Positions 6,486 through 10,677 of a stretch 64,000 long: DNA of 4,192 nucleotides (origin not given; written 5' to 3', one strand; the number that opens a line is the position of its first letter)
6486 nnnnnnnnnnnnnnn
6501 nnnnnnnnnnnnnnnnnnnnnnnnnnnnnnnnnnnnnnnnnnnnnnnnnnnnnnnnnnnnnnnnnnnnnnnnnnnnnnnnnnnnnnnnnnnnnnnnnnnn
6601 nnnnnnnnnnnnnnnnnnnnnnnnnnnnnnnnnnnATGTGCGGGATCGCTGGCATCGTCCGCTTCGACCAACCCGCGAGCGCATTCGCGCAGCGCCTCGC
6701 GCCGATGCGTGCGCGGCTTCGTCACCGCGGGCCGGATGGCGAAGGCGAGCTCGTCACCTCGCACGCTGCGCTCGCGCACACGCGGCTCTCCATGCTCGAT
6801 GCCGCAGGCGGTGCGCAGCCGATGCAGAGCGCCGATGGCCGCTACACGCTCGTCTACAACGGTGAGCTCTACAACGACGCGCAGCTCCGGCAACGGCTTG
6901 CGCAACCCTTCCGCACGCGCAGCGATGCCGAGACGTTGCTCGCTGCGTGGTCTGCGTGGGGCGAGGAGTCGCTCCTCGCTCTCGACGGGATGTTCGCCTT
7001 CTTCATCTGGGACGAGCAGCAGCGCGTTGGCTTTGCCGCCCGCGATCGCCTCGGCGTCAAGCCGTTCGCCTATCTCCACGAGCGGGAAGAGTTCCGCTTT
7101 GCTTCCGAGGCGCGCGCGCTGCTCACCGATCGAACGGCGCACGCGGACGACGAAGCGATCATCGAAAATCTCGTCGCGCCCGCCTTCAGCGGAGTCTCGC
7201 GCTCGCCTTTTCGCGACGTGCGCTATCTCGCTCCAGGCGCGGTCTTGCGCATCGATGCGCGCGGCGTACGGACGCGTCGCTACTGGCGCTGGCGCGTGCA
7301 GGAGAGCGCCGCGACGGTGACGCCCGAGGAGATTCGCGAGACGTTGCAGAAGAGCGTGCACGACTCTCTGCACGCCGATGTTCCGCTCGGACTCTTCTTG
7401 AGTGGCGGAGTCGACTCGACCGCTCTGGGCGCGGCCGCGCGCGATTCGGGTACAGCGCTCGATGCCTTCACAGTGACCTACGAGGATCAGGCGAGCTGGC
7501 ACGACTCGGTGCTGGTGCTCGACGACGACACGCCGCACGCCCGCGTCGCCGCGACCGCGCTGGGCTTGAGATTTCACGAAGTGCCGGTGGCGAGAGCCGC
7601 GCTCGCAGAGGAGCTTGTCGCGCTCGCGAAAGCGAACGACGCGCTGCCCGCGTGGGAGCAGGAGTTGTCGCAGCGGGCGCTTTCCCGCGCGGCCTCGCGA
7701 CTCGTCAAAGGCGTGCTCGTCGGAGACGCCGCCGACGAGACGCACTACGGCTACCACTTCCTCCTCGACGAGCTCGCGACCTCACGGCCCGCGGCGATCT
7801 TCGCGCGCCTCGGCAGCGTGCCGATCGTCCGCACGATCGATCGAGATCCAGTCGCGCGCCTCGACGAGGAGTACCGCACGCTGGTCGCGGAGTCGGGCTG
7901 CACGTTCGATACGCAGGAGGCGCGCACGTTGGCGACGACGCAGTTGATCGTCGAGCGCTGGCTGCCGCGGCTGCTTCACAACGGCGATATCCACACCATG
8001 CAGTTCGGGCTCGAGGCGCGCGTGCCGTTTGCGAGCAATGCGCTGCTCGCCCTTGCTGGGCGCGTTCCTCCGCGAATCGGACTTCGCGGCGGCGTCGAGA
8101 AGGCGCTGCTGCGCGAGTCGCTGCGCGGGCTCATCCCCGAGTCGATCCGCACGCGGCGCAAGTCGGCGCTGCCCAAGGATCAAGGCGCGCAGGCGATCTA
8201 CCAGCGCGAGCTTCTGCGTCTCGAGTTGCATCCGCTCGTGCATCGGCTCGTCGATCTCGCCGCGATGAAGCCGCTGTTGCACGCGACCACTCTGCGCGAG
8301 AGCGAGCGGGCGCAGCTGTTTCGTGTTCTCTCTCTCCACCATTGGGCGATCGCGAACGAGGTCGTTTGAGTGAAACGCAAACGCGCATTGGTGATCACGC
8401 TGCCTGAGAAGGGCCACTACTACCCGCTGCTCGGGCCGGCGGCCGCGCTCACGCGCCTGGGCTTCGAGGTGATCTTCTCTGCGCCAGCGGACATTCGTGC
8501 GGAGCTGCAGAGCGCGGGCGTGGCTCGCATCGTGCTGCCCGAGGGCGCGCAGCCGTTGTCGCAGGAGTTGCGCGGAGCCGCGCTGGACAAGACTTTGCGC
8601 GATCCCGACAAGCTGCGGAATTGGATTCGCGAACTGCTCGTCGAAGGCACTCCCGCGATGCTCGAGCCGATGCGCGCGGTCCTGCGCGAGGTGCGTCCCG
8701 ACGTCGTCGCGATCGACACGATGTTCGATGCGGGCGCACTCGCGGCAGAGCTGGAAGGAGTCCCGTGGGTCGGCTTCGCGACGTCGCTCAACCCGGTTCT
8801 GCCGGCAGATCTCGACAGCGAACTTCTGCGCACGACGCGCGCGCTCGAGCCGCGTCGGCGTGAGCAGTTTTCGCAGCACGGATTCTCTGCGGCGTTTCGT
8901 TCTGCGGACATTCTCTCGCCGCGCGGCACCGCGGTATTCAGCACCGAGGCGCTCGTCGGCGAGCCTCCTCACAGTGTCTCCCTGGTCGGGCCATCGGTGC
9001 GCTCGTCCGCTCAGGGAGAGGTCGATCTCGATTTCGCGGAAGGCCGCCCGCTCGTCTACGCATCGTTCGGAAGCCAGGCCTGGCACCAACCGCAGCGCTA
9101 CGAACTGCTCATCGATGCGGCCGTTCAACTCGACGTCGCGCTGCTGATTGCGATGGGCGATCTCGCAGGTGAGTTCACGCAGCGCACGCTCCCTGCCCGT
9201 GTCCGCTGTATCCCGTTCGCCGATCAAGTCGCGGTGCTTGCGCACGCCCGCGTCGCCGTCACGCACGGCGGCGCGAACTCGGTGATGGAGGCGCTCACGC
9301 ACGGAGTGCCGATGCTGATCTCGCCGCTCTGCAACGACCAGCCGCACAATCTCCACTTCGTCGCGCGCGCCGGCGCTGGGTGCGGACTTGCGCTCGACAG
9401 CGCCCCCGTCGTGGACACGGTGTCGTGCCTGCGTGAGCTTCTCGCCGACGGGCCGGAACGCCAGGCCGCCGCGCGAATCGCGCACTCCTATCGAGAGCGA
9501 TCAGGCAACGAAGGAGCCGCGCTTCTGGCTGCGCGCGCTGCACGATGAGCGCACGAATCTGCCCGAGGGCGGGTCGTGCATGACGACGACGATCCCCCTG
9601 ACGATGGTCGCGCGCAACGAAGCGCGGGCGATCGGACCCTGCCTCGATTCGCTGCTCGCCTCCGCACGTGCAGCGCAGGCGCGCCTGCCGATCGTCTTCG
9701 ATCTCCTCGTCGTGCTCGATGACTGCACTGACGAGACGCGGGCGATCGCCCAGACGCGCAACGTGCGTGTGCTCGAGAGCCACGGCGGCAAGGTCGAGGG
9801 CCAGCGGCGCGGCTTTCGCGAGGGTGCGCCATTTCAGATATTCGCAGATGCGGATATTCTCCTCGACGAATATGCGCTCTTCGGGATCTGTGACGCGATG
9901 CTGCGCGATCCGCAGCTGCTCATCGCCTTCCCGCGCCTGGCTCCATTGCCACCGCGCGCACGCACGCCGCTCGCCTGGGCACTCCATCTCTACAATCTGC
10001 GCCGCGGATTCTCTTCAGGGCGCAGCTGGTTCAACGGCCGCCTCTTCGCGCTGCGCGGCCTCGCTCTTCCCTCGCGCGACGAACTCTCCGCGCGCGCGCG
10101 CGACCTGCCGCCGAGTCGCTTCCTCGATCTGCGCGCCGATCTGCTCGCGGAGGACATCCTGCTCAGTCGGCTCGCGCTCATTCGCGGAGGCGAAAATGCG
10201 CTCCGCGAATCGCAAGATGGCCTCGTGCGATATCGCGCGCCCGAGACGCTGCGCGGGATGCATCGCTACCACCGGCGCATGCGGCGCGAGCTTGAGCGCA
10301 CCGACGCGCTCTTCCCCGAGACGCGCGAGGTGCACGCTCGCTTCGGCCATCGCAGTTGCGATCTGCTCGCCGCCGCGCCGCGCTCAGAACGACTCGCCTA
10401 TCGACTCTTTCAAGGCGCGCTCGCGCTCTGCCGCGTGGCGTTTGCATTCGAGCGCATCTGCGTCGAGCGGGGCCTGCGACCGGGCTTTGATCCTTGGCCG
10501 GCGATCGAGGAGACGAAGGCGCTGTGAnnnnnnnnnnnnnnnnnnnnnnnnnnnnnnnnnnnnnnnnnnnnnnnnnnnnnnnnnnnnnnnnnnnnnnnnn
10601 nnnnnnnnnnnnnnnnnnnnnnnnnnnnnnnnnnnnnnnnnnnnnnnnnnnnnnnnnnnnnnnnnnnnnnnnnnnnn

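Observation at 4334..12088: Radical SAM / double AsnB-like / GT1 / GT2 / kinase-like / PIG-L deacetylase operon: candidate aminosugar-amide head-group pathway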

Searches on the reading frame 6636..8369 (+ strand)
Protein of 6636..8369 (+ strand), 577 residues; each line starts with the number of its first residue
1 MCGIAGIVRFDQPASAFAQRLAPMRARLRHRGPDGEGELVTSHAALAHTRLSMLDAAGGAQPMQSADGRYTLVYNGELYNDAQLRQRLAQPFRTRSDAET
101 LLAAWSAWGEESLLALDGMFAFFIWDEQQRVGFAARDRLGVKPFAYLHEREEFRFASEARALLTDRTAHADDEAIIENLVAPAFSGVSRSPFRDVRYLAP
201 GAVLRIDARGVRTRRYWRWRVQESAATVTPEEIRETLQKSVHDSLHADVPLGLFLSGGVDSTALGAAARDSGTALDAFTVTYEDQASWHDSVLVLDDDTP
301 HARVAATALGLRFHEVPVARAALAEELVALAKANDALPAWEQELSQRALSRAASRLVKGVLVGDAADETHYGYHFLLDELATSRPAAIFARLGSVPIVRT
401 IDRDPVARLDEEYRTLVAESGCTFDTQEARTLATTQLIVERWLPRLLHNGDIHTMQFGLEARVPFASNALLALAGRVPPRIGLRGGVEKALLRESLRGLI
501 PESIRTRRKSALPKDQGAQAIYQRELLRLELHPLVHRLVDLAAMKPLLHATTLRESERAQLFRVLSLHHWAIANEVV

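Call 4: search_protein_families(library=pfam, proteins=[window:6636-8369:+], max_evalue=0.01)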
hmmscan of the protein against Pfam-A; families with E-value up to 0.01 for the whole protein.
window:6636-8369:+ (577 aa): 3 families
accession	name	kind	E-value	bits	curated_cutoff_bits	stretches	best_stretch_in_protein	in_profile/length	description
PF00733.27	Asn_synthase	-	1.1e-49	170.4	21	1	232-570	1-352/354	Asparagine synthase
PF13537.11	GATase_7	-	4.8e-38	130.4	25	1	48-163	1-122/123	Glutamine amidotransferase domain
PF13522.11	GATase_6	-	1.1e-36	126.2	27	1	33-158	1-130/130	Glutamine amidotransferase domain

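Call 5: search_protein_families(library=ncbifam, proteins=[window:6636-8369:+], max_evalue=0.01)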
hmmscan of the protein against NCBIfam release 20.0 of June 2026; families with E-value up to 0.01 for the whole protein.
window:6636-8369:+ (577 aa): 7 families
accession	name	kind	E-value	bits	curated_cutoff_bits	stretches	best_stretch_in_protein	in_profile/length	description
TIGR01536.1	asn_synth_AEB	equivalog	4.4e-102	342.7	267.1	1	2-511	1-516/517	asparagine synthase (glutamine-hydrolyzing)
TIGR03108.1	eps_aminotran_1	hypoth_equivalog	2.1e-78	264.5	816.9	2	1-374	1-375/628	XrtA/PEP-CTERM system amidotransferase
TIGR03104.1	trio_amidotrans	equivalog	1.4e-73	248.1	570.1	1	1-513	1-522/589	N-acetylglutaminylglutamine amidotransferase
NF006949.0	PRK09431.1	equivalog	1.5e-67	228.4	499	3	1-164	1-167/554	asparagine synthase B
NF033535.1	lass_lactam_cya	exception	3.1e-52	178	525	2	1-271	1-279/668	lasso peptide isopeptide bond-forming cyclase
NF033561.1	macrolact_Ik_Al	subfamily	5.3e-16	58.3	300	1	152-323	113-281/561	albusnodin/ikarugamycin family macrolactam cyclase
TIGR01134.1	purF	equivalog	6.7e-09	35.6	350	1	40-167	62-204/432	amidophosphoribosyltransferase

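Call 77: search_protein_families(library=padloc, proteins=[window:6636-8369:+], max_evalue=0.001)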
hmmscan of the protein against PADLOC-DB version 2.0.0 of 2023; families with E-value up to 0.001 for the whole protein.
window:6636-8369:+ (577 aa): 0 families

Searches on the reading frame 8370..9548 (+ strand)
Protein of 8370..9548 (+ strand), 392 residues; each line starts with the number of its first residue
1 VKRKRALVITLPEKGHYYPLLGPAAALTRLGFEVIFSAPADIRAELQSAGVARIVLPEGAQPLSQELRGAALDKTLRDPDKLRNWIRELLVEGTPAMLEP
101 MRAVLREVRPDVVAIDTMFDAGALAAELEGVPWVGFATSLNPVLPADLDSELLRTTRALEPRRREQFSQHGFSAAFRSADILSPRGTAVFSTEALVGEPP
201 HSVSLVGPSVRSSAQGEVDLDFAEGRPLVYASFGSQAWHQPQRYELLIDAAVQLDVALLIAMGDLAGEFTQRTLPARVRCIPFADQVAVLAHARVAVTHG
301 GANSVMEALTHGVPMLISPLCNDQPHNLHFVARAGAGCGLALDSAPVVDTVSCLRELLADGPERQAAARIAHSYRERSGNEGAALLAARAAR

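Call 4: search_protein_families(library=pfam, proteins=[window:8370-9548:+], max_evalue=0.01)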
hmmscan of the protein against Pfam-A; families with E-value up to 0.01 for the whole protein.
window:8370-9548:+ (392 aa): 4 families
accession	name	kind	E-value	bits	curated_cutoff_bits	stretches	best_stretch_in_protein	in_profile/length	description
PF00201.24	UDPGT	-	5.9e-16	58.8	19.5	1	228-361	277-409/499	UDP-glucoronosyl and UDP-glucosyl transferase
PF06722.18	EryCIII-like_C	-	2.1e-13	50.9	31.7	1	246-372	2-127/145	Erythromycin biosynthesis protein CIII-like, C-terminal domain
PF04101.22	Glyco_tran_28_C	-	8.3e-10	39.4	22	1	257-369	32-152/166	Glycosyltransferase family 28 C-terminal domain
PF21036.3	EryCIII-like_N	-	0.0014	18.8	27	1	96-137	85-126/216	Erythromycin biosynthesis protein CIII-like, N-terminal domain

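Call 5: search_protein_families(library=ncbifam, proteins=[window:8370-9548:+], max_evalue=0.01)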
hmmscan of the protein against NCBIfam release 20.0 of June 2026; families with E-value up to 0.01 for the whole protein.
window:8370-9548:+ (392 aa): 9 families
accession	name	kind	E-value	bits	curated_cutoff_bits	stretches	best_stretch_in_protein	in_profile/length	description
TIGR01426.2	MGT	subfamily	1.5e-32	113.1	260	1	10-384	2-384/393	macrolide family glycosyltransferase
TIGR04516.1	glycosyl_450act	subfamily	2.7e-16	59.7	440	1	237-374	261-397/418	activator-dependent family glycosyltransferase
NF033129.1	macro_glyco_Mgt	subfamily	1.9e-10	40.3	700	1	227-384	227-385/393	macrolide-inactivating glycosyltransferase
NF000362.1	self_GT_OleI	exception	4.5e-10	39.3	700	1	204-376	233-402/424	OleI family self-immunity macrolide glycosyltransferase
TIGR01133.1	murG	equivalog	8.9e-06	24.9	250.25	1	277-378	240-344/353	undecaprenyldiphospho-muramoylpentapeptide beta-N-acetylglucosaminyltransferase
NF000354.1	glycotrans_Rgt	equivalog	3.5e-05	23.1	800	1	223-386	237-398/411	rifamycin-inactivating glycosyltransferase Rgt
TIGR00661.1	MJ1255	subfamily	0.00056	19.3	195.9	0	287-327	242-282/321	MJ1255/VC2487 family glycosyltransferase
NF041548.1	PssE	equivalog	0.0018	18.2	120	1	274-319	39-85/146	PssE/Cps14G family polysaccharide biosynthesis glycosyltransferase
NF046028.1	GluronsyltaseWelK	equivalog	0.0053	15.9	400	0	257-317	198-258/319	beta-1,4-glucuronosyltransferase WelK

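Call 38: search_solved_structures(query=window:8370-9548:+, max_evalue=0.00001)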
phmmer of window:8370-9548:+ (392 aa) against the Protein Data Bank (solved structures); distinct sequences matched with E-value up to 0.00001: 52.
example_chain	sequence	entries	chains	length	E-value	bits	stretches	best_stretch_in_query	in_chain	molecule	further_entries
10zg_A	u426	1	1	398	9.9e-19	71.2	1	6-380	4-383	Glycosyl transferase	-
3otg_A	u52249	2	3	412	1e-16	64.6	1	4-379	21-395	CalG1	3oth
6kqw_A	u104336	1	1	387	1.6e-16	63.9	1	1-382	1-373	Uncharacterized UDP-glucosyltransferase YjiC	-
6kqx_A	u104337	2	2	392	1.7e-16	63.8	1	1-382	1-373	Uncharacterized UDP-glucosyltransferase YjiC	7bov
6j31_A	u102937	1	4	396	3.7e-16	62.7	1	8-380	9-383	kcn28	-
6j32_A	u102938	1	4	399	3.8e-16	62.7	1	8-380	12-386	Kcn28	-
7vlb_A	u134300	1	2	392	6.5e-16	61.9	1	1-374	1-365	UDP-glycosyltransferase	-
3d0q_A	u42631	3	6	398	1.9e-12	50.5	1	244-370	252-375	Protein CalG3 | CalG3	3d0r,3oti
2iya_A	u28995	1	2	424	6e-12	48.9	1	203-384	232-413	OLEANDOMYCIN GLYCOSYLTRANSFERASE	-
5du2_A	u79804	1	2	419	1.1e-11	48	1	223-388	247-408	EspG2 glycosyltransferase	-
9ke1_A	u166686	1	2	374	3.5e-11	46.3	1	244-371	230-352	Rhamnosyltransferase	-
9ke2_A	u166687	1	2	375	6.9e-11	45.4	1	226-370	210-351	Rhamnosyltransferase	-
8h5d_A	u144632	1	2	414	2e-10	43.8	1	204-384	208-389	Glycosyltransferase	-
2o6l_A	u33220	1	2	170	2.1e-10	43.8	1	272-367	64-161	UDP-glucuronosyltransferase 2B7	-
3ia7_A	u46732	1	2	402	3.3e-10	43.1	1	225-376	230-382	CalG4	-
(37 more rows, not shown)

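Call 77: search_protein_families(library=padloc, proteins=[window:8370-9548:+], max_evalue=0.001)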
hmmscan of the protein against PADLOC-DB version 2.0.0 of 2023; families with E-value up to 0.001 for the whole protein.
window:8370-9548:+ (392 aa): 0 families

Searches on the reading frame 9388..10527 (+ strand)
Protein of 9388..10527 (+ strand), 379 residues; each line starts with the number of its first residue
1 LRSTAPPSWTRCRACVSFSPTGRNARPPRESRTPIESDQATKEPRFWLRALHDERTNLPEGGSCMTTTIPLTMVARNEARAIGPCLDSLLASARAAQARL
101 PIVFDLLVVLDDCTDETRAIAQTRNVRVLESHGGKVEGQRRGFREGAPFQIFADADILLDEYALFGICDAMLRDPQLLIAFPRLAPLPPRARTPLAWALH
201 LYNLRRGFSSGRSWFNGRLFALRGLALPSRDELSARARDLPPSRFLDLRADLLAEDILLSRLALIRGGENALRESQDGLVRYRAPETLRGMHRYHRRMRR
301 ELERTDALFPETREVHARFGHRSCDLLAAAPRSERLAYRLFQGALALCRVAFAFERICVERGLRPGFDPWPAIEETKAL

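Call 4: search_protein_families(library=pfam, proteins=[window:9388-10527:+], max_evalue=0.01)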
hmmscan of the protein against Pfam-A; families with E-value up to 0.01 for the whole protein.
window:9388-10527:+ (379 aa): 1 family
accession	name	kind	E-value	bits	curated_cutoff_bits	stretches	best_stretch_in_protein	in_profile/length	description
PF00535.33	Glycos_transf_2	-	2.7e-05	24.6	23.3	1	73-196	4-128/168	Glycosyl transferase family 2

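Call 5: search_protein_families(library=ncbifam, proteins=[window:9388-10527:+], max_evalue=0.01)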
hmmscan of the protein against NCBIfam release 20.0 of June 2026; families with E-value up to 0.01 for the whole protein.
window:9388-10527:+ (379 aa): 1 family
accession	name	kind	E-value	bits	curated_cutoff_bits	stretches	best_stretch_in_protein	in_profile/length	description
TIGR03469.1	HpnB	hypoth_equivalog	0.0046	16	379.25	1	64-124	41-95/386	hopene-associated glycosyltransferase HpnB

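Call 36: search_solved_structures(query=window:9580-10527:+, max_evalue=1)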
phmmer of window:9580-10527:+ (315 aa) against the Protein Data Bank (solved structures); distinct sequences matched with E-value up to 1: 0.

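Call 76: search_solved_structures(query=A4, max_evalue=1)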
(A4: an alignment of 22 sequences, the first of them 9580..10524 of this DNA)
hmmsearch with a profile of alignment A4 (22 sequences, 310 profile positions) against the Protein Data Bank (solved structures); distinct sequences matched with E-value up to 1: 16.
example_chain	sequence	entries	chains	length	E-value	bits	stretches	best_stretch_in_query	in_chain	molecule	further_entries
6p61_A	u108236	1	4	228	3.7e-05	26.2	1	2-114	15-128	Glycosyltransferase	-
6yv7_B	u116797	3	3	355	0.0002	23.8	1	4-121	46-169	Glycosyl transferase, family 2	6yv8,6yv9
6yv7_A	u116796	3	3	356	0.0002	23.8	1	4-121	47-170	Glycosyl transferase, family 2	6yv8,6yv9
5tze_C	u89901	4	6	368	0.00022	23.7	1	4-108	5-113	Glycosyl transferase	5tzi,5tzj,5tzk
5tz8_A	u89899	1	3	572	0.00049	22.6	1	4-107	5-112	Glycosyl transferase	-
5mlz_A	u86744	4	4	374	0.00054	22.4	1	30-111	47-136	Dolichol monophosphate mannose synthase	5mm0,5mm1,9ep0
8vh7_A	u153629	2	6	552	0.0023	20.3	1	34-125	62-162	Heparosan synthase B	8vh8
8viw_A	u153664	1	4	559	0.0024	20.3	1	34-125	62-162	Heparosan synthase B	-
3f1y_A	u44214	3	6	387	0.07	15.5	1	4-90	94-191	Mannosyl-3-phosphoglycerate synthase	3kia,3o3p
3ckj_A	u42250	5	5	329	0.079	15.3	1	2-93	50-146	Putative uncharacterized protein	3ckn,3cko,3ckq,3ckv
5hea_A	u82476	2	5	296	0.088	15.1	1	2-119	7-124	Putative glycosyltransferase (GalT1)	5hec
3e25_A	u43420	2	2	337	0.13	14.6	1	2-93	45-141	Putative uncharacterized protein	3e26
4y6n_A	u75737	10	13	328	0.14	14.5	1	2-93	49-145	Glucosyl-3-phosphoglycerate synthase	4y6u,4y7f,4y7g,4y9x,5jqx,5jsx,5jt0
4ddz_A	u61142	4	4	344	0.15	14.4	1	2-93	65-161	GLUCOSYL-3-PHOSPHOGLYCERATE SYNTHASE (GpgS) | Glucosyl-3-phosphoglycerate synthase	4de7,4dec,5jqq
5d18_A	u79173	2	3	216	0.49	12.7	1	157-247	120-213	TetR family transcriptional regulator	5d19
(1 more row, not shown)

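Call 77: search_protein_families(library=padloc, proteins=[window:9580-10527:+], max_evalue=0.001)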
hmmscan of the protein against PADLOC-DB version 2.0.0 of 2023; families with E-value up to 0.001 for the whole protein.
window:9580-10527:+ (315 aa): 0 families
